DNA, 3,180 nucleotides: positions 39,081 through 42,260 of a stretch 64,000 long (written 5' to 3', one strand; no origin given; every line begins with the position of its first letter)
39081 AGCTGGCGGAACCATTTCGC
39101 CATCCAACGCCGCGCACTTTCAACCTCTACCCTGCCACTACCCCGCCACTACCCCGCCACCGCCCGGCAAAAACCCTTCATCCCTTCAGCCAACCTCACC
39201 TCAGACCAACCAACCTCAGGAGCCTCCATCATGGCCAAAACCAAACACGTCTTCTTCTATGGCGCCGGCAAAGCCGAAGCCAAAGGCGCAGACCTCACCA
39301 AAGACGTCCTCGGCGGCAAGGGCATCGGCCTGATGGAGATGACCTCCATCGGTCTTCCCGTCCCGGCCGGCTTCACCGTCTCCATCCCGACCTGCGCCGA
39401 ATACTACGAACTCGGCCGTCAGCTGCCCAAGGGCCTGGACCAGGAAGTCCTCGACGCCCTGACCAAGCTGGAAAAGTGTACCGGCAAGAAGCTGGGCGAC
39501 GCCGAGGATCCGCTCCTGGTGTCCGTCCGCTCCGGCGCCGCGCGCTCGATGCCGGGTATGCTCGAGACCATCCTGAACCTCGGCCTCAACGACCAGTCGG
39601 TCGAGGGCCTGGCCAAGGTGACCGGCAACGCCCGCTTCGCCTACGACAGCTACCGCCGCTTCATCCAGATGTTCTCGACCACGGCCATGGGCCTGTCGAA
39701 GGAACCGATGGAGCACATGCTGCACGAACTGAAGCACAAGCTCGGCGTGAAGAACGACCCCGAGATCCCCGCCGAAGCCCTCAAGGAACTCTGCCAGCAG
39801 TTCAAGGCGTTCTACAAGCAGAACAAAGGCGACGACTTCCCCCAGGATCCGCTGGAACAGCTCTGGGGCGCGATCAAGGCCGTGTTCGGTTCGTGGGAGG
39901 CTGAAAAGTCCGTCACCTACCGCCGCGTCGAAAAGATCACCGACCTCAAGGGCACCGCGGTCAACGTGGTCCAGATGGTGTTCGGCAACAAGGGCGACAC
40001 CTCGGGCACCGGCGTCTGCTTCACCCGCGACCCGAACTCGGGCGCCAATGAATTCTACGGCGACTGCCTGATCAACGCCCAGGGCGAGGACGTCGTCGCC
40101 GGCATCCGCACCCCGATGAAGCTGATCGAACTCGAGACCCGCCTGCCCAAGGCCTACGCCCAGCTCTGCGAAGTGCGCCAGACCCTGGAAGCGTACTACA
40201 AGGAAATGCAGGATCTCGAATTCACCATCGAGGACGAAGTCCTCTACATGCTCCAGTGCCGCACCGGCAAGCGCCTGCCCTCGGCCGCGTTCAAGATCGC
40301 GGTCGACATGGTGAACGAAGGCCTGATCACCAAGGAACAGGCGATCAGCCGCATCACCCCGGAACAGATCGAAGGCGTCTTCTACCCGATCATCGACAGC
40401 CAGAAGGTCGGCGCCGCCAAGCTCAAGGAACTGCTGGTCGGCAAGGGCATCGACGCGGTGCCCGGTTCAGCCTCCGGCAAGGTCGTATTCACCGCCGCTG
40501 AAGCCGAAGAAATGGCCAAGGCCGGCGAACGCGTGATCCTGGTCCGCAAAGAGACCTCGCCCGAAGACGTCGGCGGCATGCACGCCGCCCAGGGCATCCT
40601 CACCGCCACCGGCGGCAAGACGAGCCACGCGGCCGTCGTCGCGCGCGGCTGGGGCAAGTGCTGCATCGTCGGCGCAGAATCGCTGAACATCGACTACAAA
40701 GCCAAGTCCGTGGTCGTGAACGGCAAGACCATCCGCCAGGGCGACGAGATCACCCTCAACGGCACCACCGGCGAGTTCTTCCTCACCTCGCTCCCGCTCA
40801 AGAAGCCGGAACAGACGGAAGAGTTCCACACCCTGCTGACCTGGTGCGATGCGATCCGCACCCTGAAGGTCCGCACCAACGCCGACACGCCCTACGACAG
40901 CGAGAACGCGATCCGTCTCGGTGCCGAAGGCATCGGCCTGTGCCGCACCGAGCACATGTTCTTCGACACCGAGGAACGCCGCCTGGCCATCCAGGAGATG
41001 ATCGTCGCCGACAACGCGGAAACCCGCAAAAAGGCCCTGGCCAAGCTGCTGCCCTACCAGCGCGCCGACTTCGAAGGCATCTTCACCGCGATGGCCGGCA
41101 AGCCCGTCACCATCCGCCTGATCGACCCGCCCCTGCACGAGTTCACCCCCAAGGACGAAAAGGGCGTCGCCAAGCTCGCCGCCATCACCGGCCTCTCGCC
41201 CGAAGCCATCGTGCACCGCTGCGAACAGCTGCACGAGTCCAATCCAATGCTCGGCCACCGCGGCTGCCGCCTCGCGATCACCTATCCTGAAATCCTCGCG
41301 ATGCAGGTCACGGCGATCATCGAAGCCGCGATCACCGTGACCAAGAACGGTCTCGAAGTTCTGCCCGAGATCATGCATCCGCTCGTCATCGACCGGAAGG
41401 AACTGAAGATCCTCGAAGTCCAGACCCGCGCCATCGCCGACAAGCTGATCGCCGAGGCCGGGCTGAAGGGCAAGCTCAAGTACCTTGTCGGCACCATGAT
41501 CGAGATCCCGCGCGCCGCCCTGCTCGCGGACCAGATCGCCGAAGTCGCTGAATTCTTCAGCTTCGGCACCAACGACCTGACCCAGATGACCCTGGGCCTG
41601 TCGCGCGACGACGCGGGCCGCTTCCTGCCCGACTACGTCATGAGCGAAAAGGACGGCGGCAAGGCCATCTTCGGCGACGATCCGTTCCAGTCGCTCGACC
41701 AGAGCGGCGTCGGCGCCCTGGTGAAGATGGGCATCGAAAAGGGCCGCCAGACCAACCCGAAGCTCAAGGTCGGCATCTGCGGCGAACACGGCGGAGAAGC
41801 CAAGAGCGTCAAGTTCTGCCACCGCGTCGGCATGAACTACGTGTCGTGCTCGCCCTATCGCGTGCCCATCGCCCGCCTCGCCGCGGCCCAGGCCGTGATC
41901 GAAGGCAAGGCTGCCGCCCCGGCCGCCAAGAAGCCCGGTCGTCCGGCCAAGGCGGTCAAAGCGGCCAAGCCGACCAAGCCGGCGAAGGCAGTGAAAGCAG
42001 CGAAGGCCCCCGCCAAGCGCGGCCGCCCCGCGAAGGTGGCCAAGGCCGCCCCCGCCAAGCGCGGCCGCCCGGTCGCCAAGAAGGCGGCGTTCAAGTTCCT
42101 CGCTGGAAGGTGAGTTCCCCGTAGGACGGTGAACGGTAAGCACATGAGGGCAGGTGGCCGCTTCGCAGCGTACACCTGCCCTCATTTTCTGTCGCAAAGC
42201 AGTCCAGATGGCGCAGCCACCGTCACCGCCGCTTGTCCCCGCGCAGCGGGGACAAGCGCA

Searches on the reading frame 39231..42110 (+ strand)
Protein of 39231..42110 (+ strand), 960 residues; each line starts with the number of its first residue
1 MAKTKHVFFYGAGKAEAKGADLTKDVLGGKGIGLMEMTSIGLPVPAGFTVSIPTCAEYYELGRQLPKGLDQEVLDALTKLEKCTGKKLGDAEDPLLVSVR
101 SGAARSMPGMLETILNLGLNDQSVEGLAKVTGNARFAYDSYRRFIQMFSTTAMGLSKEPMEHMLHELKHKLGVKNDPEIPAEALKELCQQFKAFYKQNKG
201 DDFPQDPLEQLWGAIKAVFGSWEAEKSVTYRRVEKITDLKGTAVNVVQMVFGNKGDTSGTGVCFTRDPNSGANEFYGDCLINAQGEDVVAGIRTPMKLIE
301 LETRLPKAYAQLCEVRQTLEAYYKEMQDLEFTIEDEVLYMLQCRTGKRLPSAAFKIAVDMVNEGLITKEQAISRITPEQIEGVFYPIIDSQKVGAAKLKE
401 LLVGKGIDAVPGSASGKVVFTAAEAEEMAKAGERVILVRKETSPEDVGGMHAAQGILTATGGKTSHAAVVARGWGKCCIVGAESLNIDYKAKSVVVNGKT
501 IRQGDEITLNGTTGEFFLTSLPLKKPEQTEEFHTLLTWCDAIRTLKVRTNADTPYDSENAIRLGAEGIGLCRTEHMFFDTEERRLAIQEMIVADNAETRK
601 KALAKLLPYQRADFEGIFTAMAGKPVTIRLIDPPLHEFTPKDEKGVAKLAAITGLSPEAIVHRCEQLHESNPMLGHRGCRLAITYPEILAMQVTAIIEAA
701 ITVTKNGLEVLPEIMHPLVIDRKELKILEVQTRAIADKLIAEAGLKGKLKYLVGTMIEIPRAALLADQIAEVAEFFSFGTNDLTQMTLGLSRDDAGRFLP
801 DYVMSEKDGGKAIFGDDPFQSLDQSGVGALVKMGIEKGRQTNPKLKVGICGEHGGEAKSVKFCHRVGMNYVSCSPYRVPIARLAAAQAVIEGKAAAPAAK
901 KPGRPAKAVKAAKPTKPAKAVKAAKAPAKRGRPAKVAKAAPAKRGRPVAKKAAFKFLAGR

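Call 35: find_encoding_contigs(protein=window:39231-42110:+, flank=10000, max_places=10)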
Protein window:39231-42110:+ (960 aa): no gene with exactly this product is on record in the collection.
